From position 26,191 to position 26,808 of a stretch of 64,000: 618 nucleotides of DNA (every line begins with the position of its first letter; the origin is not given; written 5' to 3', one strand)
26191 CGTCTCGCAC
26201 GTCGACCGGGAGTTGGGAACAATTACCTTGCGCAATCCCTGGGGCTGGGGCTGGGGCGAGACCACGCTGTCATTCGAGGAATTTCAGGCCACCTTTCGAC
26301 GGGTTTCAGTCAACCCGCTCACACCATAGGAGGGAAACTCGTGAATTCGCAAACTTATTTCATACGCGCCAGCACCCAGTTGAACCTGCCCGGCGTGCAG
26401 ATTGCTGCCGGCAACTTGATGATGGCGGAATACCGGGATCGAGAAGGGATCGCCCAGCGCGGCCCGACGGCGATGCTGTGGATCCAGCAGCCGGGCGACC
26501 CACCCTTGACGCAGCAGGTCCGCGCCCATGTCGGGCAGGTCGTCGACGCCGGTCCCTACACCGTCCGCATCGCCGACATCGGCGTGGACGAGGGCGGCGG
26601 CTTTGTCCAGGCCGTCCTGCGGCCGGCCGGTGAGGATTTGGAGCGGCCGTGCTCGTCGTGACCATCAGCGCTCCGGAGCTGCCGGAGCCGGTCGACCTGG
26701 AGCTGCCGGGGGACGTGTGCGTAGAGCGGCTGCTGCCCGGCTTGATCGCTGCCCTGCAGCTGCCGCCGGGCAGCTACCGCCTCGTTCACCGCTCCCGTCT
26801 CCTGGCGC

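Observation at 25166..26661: WXG100-fused calpain-like cysteine protease effector with an adjacent candidate immunity gene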

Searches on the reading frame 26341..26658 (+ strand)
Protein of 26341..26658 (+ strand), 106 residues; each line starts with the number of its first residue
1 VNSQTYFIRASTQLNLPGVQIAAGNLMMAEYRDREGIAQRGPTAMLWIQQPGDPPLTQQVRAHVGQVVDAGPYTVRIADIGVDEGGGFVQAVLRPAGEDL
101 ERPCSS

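Call 7: search_protein_families(library=pfam, proteins=[window:26341-26658:+], max_evalue=0.01)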
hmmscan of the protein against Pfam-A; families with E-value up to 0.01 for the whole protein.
window:26341-26658:+ (106 aa): 0 families

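Call 8: search_protein_families(library=ncbifam, proteins=[window:26341-26658:+], max_evalue=0.01)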
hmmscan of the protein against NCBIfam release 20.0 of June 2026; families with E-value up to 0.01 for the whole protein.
window:26341-26658:+ (106 aa): 0 families

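Call 21: find_homologous_proteins(query=window:26341-26658:+, max_evalue=0.01)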
Query window:26341-26658:+ (106 aa): 1 proteins with E <= 0.01 among 3 candidates.
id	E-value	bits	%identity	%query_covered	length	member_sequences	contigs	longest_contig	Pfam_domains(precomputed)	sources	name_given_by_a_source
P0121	3.4e-64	232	100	100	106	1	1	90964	-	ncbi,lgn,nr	ncbi:MAG: hypothetical protein JW900_00295 [Anaerolineae bacterium]|nr:hypothetical protein [Anaerol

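Call 26: find_homologous_proteins(query=A2, max_evalue=0.001)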
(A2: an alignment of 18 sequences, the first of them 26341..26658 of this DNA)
Query A2 (18 sequences) (106 aa, profile of the alignment): 32 proteins with E <= 0.001 among 426 candidates.
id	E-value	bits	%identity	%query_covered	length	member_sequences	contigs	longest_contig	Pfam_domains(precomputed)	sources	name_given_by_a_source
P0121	2.3e-27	113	100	100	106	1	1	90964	-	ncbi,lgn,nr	ncbi:MAG: hypothetical protein JW900_00295 [Anaerolineae bacterium]|nr:hypothetical protein [Anaerol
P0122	9.4e-21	92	29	40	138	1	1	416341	-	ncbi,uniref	ncbi:hypothetical protein [Herpetosiphon sp. NSE202]|uniref:hypothetical protein n=1 Tax=Herpetosiph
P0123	6.4e-20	89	29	40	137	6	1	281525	-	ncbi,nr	ncbi:hypothetical protein [Herpetosiphon geysericola]|nr:hypothetical protein [Herpetosiphon geyseri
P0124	1.9e-19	87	31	40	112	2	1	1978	-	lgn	-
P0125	2.8e-18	84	-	-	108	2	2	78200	-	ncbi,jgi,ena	ncbi:MAG: hypothetical protein ABTQ73_08990 [Caldilineales bacterium]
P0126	6.8e-18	82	-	-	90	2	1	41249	-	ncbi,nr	ncbi:MAG: hypothetical protein JW748_11245, partial [Anaerolineales bacterium]|nr:hypothetical prote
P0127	7.1e-18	82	31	53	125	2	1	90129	-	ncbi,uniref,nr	ncbi:hypothetical protein [Herpetosiphon llansteffanensis]|uniref:hypothetical protein n=1 Tax=Herpe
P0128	1.2e-16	78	-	-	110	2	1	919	-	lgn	-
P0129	1.1e-15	75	-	-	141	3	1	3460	-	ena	-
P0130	1.3e-15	75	-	-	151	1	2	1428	-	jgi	jgi:hypothetical protein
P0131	2.1e-15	74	-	-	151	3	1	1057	-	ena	-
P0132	4.0e-15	73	-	-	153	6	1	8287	-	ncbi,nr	ncbi:MAG TPA: hypothetical protein PK170_00475 [Anaerolineae bacterium]|nr:hypothetical protein [Ana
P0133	1.3e-14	72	-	-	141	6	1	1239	-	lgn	-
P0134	1.5e-14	72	45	10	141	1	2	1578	-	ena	-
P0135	1.8e-14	71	-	-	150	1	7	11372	-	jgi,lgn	jgi:hypothetical protein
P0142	7.6e-13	66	-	-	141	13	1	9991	-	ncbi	-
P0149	4.6e-12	64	-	-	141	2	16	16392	-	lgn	-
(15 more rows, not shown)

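Call 35: predict_structure(alignment_id=A3)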
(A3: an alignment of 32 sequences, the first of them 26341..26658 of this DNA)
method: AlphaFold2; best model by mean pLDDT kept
length: 106 residues; sequences in the alignment: 32
mean_pLDDT: 84.2   pTM: 0.75
mean pLDDT of the five models: 84.2, 83.5, 83.5, 82.8, 82.7
residues with pLDDT >= 90: 52; 70-90: 41; 50-70: 7; < 50: 6
segments of 3 or more residues with pLDDT < 50: 102-106
pLDDT, mean of each block of 10 residues (from residue 1): 70 86 93 92 93 84 92 91 87 78 43
secondary structure, 60 per line:
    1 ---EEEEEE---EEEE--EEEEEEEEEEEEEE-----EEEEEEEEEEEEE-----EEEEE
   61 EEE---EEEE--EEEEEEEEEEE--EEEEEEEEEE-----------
elements in order: E4-9 E13-16 E19-32 E38-50 E56-63 E67-70 E73-83 E86-95

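Call 47: search_protein_representatives(alignment_id=A4)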
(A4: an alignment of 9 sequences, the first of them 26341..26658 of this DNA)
Query: 9 sequences, 107 profile positions. Proteins with E-value up to 0.001 (for the whole library): 233; up to 1e-10: 28; up to 1e-30: 5. The best 150 are listed.
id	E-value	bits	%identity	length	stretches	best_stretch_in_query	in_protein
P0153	6.1e-39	148.5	-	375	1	3-107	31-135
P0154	3.2e-38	146.2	-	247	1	2-106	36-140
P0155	1.4e-35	137.7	-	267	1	6-107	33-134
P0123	1.6e-35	137.5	-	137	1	1-107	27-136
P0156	2.6e-34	133.6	-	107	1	1-107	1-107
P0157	1.9e-30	121.2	-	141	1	1-107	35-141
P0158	1.3e-28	115.3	-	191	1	2-106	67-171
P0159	1.8e-23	98.7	-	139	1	3-107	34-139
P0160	1.9e-23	98.7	-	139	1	1-107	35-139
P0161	1.9e-22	95.5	-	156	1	2-81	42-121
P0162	2.1e-22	95.3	-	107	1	1-107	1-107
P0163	2.4e-22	95.2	-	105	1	9-107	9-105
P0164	8.8e-21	90.1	-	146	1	6-106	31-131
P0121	1.3e-20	89.5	-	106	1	1-97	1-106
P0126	2.6e-17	78.9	-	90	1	14-89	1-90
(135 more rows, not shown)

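Call 48: find_encoding_contigs(protein=P0149, flank=5000, max_places=3)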
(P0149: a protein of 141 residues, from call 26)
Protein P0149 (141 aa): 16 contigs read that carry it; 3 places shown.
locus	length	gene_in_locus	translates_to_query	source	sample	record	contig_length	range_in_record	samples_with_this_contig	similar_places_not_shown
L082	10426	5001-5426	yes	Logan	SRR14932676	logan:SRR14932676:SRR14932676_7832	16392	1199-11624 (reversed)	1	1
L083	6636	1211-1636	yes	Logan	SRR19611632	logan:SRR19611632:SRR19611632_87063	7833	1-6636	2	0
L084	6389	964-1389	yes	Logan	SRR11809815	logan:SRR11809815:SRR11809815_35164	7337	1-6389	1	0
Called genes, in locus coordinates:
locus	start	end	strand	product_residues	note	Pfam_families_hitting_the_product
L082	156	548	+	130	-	-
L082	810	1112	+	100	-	PF06013:WXG100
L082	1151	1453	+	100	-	PF06013:WXG100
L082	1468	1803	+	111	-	PF06013:WXG100 (faint)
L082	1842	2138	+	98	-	PF06013:WXG100 (weak), PF10824:T7SS_ESX_EspC (weak)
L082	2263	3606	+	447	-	PF06013:WXG100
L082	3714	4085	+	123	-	-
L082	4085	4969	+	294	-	PF00648:Peptidase_C2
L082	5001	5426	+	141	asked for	-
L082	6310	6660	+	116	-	PF18626:Gln_deamidase_2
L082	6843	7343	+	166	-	-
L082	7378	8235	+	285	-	-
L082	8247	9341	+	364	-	PF00069:Pkinase, PF07714:PK_Tyr_Ser-Thr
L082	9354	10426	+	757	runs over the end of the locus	?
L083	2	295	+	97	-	?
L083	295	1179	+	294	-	PF00648:Peptidase_C2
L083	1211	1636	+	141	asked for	-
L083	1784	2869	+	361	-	PF06013:WXG100, PF18626:Gln_deamidase_2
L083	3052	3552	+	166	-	-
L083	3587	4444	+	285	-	-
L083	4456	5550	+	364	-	PF00069:Pkinase, PF07714:PK_Tyr_Ser-Thr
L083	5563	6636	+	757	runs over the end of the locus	?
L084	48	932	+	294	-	PF00648:Peptidase_C2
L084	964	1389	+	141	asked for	-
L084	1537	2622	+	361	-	PF06013:WXG100, PF18626:Gln_deamidase_2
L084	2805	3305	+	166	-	-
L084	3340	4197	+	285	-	-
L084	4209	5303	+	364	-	PF00069:Pkinase, PF07714:PK_Tyr_Ser-Thr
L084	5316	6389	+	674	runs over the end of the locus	?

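Call 49: find_encoding_contigs(protein=P0135, flank=5000, max_places=3)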
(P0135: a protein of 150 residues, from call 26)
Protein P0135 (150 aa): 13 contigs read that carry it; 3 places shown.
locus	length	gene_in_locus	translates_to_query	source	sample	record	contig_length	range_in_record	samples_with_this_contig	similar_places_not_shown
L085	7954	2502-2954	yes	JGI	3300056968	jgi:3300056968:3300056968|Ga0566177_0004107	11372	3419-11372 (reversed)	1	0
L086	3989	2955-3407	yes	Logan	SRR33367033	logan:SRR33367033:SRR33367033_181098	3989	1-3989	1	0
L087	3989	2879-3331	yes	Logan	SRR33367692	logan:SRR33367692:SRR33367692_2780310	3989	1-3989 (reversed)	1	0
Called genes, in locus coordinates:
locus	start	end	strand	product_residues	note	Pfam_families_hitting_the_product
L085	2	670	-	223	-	?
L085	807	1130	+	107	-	-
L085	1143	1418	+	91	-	PF06013:WXG100 (weak)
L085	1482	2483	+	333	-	PF00648:Peptidase_C2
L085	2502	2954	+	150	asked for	-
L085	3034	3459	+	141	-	-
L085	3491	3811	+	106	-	-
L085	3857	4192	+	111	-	-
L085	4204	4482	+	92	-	-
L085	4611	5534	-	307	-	PF03935:SKN1_KRE6_Sbg1 (weak), PF00722:Glyco_hydro_16, PF26113:GH16_XgeA, PF03935:SKN1_KRE6_Sbg1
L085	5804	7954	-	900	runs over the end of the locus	PF06165:GH94_b-supersand, PF17167:Glyco_hydro_94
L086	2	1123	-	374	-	?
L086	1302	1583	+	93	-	-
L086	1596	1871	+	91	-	PF06013:WXG100 (weak)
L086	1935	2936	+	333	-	PF00648:Peptidase_C2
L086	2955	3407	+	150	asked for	-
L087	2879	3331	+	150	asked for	-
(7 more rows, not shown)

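Call 50: find_encoding_contigs(protein=P0142, flank=5000, max_places=3)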
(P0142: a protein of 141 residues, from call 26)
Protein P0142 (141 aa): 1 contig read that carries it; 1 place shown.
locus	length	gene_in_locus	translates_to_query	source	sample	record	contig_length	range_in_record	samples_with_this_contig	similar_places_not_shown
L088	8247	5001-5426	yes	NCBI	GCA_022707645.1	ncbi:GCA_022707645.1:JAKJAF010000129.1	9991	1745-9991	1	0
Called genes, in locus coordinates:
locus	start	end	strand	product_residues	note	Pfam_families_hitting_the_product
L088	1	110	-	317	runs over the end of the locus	PF17728:BsuBI_PstI_RE_N, PF06616:BsuBI_PstI_RE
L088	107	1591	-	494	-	PF07669:Eco57I (weak)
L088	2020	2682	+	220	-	-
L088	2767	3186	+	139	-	-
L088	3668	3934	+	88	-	-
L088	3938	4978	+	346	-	-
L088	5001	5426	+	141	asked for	-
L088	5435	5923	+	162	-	-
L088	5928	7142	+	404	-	-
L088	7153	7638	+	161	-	-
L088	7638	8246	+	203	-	?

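Call 54: search_protein_families(library=pfam, alignment_id=A3, max_evalue=0.01)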
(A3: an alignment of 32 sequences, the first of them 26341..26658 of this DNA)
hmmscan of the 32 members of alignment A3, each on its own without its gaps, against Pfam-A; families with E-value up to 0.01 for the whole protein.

A. member 1, window:26341-26658:+ (106 aa): 0 families

B. families by the number of members that match (of 32 scanned): 0 families

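Call 56: search_solved_structures(query=A2, max_evalue=1)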
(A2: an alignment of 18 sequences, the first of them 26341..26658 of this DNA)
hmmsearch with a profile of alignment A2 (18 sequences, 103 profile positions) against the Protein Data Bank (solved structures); distinct sequences matched with E-value up to 1: 1.
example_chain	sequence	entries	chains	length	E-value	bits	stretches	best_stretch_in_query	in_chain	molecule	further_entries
1p9k_A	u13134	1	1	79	0.15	15.3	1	37-79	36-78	orf, hypothetical protein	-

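Call 57: fold_search(model_id=the predicted structure, library=pdb)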
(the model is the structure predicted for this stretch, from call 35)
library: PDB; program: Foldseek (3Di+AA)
matches with E <= 10: 619; with E <= 0.001: 0
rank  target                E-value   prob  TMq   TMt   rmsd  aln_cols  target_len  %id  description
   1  7s9z                  7.2e-02  0.99  0.45  0.07   6.5        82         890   16  Helicobacter Hepaticus CcsBA Closed Conformation (released 2021-12-22)
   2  8xow_f                7.6e-02  0.41  0.24  0.23  12.0       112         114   12  Mature virion portal of bacteriophage lambda (released 2024-04-10)
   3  7s9y                  1.8e-01  0.80  0.37  0.06   5.7        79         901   16  Helicobacter Hepaticus CcsBA Open Conformation (released 2021-12-22)
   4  2w2c_C                2.0e-01  0.69  0.26  0.22  11.0        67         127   15  STRUCTURE OF THE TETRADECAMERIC OLIGOMERISATION DOMAIN OF CALCIUM- CALMODULIN DEPENDENT PROTEIN KINASE II DELTA (released 2008-12-23)
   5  2w2c_K                2.6e-01  0.54  0.25  0.22  11.5        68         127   16  STRUCTURE OF THE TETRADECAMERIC OLIGOMERISATION DOMAIN OF CALCIUM- CALMODULIN DEPENDENT PROTEIN KINASE II DELTA (released 2008-12-23)
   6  3cqn_A                2.9e-01  0.15  0.18  0.14  10.6        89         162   11  Crystal Structure of the Lipocalin domain of Violaxanthin de-epoxidase (VDE) at pH7 (released 2009-04-21)
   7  9cb9_B                3.0e-01  0.07  0.14  0.11  14.3       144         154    6  Bacteriophage PhiTE extended tail (released 2025-04-16)
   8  2w2c_M                3.2e-01  0.57  0.26  0.23  11.1        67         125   15  STRUCTURE OF THE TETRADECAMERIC OLIGOMERISATION DOMAIN OF CALCIUM- CALMODULIN DEPENDENT PROTEIN KINASE II DELTA (released 2008-12-23)
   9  2w2c_L                3.2e-01  0.47  0.25  0.21  11.5        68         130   16  STRUCTURE OF THE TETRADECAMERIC OLIGOMERISATION DOMAIN OF CALCIUM- CALMODULIN DEPENDENT PROTEIN KINASE II DELTA (released 2008-12-23)
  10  2w2c_H                3.3e-01  0.57  0.26  0.22  11.4        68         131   15  STRUCTURE OF THE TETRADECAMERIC OLIGOMERISATION DOMAIN OF CALCIUM- CALMODULIN DEPENDENT PROTEIN KINASE II DELTA (released 2008-12-23)
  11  6of8_E                3.3e-01  0.38  0.23  0.20  10.5        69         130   14  Structure of Thr354Asn, Glu355Gln, Thr412Asn, Ile414Met, Ile464His, and Phe467Met mutant human CamKII-alpha hub domain (released 2019-04-17)
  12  8h02                  3.5e-01  0.11  0.17  0.19  10.6        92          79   16  Crystal structure of Synechococcus elongatus PCC 7942 RNA polymerase SI3-tail (released 2023-04-19)
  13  9cc7_H                3.5e-01  0.09  0.17  0.14  14.9       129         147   10  Bacteriophage PhiTE extended connector complex (released 2025-04-16)
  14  8uso_A                3.9e-01  0.57  0.26  0.08  11.5        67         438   15  Full-length human CaMKII delta holoenzyme (released 2024-03-27)
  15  1yhb                  3.9e-01  0.33  0.24  0.28  12.6        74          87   20  CRYSTAL STRUCTURES OF Y41H AND Y41F MUTANTS OF GENE V PROTEIN FROM FF PHAGE SUGGEST POSSIBLE PROTEIN-PROTEIN INTERACTION (released 1994-06-22)
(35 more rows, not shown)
